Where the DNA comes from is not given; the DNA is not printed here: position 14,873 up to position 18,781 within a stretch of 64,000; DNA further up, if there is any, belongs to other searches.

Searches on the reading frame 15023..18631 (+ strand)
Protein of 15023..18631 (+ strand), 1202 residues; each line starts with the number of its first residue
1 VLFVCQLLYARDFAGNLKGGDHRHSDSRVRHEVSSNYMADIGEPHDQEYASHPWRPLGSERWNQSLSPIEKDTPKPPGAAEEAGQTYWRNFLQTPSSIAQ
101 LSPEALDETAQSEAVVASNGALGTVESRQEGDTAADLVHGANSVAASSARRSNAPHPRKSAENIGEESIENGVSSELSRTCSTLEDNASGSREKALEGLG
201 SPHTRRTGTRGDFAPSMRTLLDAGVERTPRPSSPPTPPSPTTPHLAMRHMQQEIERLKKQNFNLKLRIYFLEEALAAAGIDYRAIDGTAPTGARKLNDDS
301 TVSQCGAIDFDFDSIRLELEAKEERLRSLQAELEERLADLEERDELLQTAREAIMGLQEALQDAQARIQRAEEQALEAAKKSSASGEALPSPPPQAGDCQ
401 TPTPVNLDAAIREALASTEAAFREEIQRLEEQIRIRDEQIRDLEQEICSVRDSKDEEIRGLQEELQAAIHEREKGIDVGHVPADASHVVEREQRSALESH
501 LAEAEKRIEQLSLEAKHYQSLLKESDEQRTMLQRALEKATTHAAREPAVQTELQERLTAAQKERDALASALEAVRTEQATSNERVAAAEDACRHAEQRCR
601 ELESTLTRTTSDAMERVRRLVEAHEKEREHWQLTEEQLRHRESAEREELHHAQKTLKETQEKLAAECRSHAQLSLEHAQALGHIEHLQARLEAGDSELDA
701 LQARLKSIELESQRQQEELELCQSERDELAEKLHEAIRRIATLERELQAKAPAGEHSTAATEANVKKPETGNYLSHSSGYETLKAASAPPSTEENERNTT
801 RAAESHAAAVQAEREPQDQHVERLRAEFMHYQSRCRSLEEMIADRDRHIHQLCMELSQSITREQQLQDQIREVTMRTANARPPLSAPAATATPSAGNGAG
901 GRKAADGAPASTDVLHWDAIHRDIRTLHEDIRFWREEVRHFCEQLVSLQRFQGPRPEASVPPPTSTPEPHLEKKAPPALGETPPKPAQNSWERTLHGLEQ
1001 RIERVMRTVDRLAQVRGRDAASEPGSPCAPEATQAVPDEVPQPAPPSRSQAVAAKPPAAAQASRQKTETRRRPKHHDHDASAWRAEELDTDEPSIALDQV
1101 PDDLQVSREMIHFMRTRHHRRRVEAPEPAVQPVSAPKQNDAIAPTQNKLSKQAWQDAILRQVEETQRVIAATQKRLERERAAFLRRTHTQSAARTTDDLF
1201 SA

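Call 46: search_protein_families(library=pfam, proteins=[window:15023-18631:+], max_evalue=0.00001)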
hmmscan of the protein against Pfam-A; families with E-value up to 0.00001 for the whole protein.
window:15023-18631:+ (1202 aa): 1 family
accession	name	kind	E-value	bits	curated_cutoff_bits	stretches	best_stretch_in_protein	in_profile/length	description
PF07989.16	Cnn_1N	-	1.1e-08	35.6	28.5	1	247-333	2-73/74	Centrosomin N-terminal motif 1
